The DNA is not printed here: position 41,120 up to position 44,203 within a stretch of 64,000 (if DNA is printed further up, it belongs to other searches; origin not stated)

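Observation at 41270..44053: Compositionally foreign 927-aa orphan protein with GNAT-like C-terminus between the secE/nusG ribosomal cluster and gyrB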

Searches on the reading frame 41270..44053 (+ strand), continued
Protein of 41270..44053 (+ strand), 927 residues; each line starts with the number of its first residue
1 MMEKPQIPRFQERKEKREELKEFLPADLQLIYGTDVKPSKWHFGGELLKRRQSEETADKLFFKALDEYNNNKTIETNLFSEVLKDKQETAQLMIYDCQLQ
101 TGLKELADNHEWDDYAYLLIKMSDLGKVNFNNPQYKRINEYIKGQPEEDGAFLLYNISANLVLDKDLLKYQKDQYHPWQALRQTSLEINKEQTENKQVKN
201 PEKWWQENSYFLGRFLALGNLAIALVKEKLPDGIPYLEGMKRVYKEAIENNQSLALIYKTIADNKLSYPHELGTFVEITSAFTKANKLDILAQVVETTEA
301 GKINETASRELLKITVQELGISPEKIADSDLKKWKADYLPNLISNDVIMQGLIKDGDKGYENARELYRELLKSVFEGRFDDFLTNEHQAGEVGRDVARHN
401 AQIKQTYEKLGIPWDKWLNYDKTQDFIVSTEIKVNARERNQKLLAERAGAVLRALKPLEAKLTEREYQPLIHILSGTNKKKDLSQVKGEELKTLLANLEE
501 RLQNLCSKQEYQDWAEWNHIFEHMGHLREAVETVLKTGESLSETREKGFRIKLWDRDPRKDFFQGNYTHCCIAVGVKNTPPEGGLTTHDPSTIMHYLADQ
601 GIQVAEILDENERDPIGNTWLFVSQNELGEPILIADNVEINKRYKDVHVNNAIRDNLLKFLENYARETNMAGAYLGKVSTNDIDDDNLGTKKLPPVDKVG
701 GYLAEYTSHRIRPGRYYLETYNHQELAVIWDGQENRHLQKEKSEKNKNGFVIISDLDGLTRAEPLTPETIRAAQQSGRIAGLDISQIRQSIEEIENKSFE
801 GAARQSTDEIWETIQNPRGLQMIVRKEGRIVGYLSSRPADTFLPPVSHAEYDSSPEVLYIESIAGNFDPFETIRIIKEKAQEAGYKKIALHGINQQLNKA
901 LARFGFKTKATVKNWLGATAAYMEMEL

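Call 82: search_protein_families(library=pfam, alignment_id=A9, max_evalue=0.0001)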
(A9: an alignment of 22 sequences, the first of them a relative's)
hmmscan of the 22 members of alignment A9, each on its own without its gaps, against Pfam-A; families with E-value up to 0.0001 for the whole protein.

A. member 1, P0052 (4051 aa): 1 family
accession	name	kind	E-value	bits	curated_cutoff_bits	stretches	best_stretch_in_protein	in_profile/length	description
PF13646.12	HEAT_2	-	1.8e-06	28.6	27.7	0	387-445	4-59/88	HEAT repeats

B. families by the number of members that match (of 22 scanned): 24 families
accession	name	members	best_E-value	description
PF13646.12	HEAT_2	5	9.5e-14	HEAT repeats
PF02985.28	HEAT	2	1.4e-15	HEAT repeat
PF25174.1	Beta-prop_THOC3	1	2e-18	THOC3 beta-propeller domain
PF00710.25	Asparaginase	1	4.6e-17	Asparaginase, N-terminal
PF23414.1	Beta-prop_EML_2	1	1.2e-13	Echinoderm microtubule-associated protein second beta-propeller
PF02239.22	Cytochrom_D1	1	1.8e-11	Cytochrome D1 heme domain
PF00485.24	PRK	1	4.7e-10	Phosphoribulokinase / Uridine kinase family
PF24814.1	WD40_Prp19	1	3.7e-09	Prp19 WD40 domain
PF12894.13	ANAPC4_WD40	1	3.7e-09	Anaphase-promoting complex subunit 4 WD40 domain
PF07676.18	PD40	1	4e-09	WD40-like Beta Propeller Repeat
PF24987.1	HEAT_EF3_N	1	1.2e-08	EF3 N-terminal HEAT repeat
PF25173.1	Beta-prop_WDR3_1st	1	1.5e-08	WDR3 first beta-propeller domain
PF01435.24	Peptidase_M48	1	2.3e-07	Peptidase family M48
PF13513.12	HEAT_EZ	1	3.2e-07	HEAT-like repeat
PF24796.1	WDR55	1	5.5e-07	WDR55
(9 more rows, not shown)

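Call 84: find_encoding_contigs(protein=P0022, flank=6000, max_places=1)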
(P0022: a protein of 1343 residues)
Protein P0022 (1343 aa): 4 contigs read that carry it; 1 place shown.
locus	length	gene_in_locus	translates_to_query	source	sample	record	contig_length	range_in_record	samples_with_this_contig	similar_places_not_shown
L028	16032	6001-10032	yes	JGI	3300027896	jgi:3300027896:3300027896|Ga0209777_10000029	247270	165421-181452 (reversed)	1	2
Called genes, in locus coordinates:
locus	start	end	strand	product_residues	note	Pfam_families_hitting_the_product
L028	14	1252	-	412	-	PF12704:MacB_PCD, PF02687:FtsX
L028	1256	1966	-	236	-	PF02463:SMC_N (faint), PF00005:ABC_tran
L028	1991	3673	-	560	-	PF00364:Biotin_lipoyl (faint), PF25917:BSH_RND (weak), PF25881:HH_YBHG (weak), PF25990:Beta-barrel_YknX, PF25967:RND-MFP_C, PF25989:YknX_C (weak)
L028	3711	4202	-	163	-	PF18914:DUF5666 (faint)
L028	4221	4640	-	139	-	-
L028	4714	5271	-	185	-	PF04542:Sigma70_r2, PF08281:Sigma70_r4_2, PF04545:Sigma70_r4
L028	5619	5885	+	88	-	PF01541:GIY-YIG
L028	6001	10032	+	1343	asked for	PF13646:HEAT_2 (faint)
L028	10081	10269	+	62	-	-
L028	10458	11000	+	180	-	-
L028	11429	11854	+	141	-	PF22381:Staph_reg_Sar_Rot, PF01047:MarR, PF12802:MarR_2, PF13412:HTH_24 (weak)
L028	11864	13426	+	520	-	PF25919:BSH_CusB (faint), PF25990:Beta-barrel_YknX (faint), PF25917:BSH_RND (weak), PF25984:BSH_YknX (weak), PF25881:HH_YBHG (weak), PF25989:YknX_C (weak)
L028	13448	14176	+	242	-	PF25990:Beta-barrel_YknX (weak)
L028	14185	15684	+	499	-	PF13347:MFS_2 (weak), PF00083:Sugar_tr (weak), PF07690:MFS_1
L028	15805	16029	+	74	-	-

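Call 85: find_encoding_contigs(protein=P0008, flank=6000, max_places=1)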
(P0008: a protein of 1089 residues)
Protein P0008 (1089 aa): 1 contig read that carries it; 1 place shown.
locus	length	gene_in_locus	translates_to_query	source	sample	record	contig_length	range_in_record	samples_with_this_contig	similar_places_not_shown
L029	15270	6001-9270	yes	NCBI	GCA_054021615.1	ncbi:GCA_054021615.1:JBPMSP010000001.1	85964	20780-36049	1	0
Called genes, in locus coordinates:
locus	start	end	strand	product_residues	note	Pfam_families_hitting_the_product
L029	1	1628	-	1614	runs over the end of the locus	PF18895:T4SS_pilin, PF01833:TIG, PF13205:Big_5 (faint), PF16656:Pur_ac_phosph_N (faint), PF00041:fn3 (faint)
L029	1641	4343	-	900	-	PF18895:T4SS_pilin, PF13205:Big_5 (weak)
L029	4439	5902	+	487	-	PF13328:HD_4, PF01966:HD, PF04607:RelA_SpoT, PF02824:TGS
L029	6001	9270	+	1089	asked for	PF12717:Cnd1 (faint), PF02985:HEAT (faint), PF13513:HEAT_EZ (faint), PF13646:HEAT_2 (weak), PF21581:SCD (faint), PF24714:TOR1L1_N (faint), PF25151:TPR_Trm732_C (faint), PF13646:HEAT_2, +1 more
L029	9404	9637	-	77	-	-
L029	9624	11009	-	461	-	PF13393:tRNA-synt_His, PF00587:tRNA-synt_2b (weak), PF03129:HGTP_anticodon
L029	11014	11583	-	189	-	PF10502:Peptidase_S26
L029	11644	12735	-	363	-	PF02547:Queuosine_synth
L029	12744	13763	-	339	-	PF05673:DUF815 (faint), PF05496:RuvB_N, PF00004:AAA, PF07728:AAA_5, PF13173:AAA_14 (weak), PF17864:AAA_lid_4, PF05491:WHD_RuvB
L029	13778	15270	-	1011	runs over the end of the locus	PF00580:UvrD-helicase, PF01443:Viral_helicase1 (faint), PF13245:AAA_19, PF13604:AAA_30 (faint), PF13087:AAA_12 (faint), PF13361:UvrD_C, PF13538:UvrD_C_2 (weak), PF12705:PDDEXK_1, +1 more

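Call 88: list_cluster_members(proteins=[P0046, P0040, P0069, P0116, P0154, P0065, P0077, P0097, P0117, P0144])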
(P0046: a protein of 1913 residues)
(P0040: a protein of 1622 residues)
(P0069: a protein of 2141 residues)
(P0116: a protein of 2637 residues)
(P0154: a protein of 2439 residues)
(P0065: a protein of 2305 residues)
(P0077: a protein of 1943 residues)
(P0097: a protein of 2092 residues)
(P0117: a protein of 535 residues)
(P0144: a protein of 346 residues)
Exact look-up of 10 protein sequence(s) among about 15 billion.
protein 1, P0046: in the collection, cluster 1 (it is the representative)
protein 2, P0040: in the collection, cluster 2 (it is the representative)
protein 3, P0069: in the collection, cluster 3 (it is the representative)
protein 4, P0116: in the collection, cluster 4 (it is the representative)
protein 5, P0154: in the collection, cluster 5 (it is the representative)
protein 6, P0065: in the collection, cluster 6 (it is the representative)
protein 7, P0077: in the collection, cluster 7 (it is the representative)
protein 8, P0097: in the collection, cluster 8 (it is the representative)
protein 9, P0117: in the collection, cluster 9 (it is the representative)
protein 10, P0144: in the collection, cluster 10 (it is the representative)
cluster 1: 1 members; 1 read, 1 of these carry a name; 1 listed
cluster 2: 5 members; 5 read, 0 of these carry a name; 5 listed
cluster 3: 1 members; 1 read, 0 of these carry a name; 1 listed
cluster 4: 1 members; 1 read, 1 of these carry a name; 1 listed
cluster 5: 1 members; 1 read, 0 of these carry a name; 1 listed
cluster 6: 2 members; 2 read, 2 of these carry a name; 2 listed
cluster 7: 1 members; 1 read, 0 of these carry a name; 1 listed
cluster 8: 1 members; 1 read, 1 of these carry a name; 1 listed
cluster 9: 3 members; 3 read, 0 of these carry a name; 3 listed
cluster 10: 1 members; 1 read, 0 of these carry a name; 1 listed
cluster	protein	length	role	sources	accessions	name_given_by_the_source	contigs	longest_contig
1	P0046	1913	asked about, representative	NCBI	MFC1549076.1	hypothetical protein ACFL5E_03860, partial [Candidatus Omnitrophota bacterium]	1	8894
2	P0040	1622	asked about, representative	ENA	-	-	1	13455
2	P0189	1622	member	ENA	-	-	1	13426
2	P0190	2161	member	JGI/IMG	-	-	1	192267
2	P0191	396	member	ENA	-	-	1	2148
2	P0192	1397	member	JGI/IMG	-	-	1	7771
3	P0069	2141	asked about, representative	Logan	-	-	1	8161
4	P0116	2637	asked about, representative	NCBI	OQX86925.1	MAG: hypothetical protein B6D55_04810, partial [Candidatus Omnitrophica bacterium ...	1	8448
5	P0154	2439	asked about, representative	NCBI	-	-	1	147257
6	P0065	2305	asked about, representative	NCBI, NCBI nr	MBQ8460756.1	hypothetical protein IJ541_11745, partial [bacterium] | hypothetical protein [bacterium]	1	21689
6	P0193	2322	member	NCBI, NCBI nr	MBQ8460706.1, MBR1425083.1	hypothetical protein IJ579_05930, partial [bacterium] | hypothetical protein [bacterium]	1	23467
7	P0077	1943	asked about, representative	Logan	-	-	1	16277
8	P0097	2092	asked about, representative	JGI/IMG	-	hypothetical protein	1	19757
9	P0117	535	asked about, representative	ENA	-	-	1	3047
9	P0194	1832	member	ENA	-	-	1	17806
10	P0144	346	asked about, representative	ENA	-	-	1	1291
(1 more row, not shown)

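Call 92: find_related_loci(query=A1, collection=viral_contigs, flank=5000)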
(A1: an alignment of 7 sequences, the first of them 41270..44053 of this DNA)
Query A1 (927 aa) in viral_contigs; peptide patterns used: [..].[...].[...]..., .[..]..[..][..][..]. (x = any residue, [..] = any of these).
49 stretches matched a pattern, but none encodes a relative of the query by tblastn (E <= 1e-3).

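Call 93: find_related_loci(query=window:41270-44053:+, collection=metagenome_contigs, flank=6000)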
Query window:41270-44053:+ (927 aa) in metagenome_contigs; peptide patterns used: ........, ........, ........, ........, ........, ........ (x = any residue, [..] = any of these).
69 stretches matched a pattern, but none encodes a relative of the query by tblastn (E <= 1e-3).

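Call 94: find_related_loci(query=A1, collection=metagenome_contigs, flank=6000)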
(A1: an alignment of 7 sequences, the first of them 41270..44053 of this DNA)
Query A1 (927 aa) in metagenome_contigs; peptide patterns used: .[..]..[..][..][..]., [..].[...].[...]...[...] (x = any residue, [..] = any of these).
198 stretches matched a pattern; 38 encode a relative of the query (tblastn E <= 1e-3); 38 distinct loci.
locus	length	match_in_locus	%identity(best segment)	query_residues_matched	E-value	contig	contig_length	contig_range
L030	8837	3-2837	48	96-927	0e+0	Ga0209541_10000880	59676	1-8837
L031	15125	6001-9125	44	10-927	0e+0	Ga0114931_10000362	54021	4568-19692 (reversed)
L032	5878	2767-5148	41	131-927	0e+0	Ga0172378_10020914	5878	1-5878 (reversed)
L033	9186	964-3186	39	187-927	6e-167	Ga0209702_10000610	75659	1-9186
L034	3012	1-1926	40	284-927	3e-168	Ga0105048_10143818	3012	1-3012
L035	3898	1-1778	46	359-927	3e-139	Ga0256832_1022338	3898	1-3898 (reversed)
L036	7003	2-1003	55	400-731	7e-117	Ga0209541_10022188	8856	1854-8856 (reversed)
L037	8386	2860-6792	33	1-927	2e-113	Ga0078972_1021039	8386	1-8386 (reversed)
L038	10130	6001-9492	33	5-927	3e-112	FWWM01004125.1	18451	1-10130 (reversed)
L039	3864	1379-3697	32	184-927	7e-111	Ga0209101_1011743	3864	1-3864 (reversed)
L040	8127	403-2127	34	133-725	6e-92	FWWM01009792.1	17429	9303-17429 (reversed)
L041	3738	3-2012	32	225-927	5e-92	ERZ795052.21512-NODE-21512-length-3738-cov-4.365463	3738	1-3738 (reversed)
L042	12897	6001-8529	33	11-864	5e-90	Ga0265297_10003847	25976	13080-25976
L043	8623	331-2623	34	133-927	7e-90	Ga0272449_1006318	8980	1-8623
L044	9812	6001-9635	35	11-927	8e-88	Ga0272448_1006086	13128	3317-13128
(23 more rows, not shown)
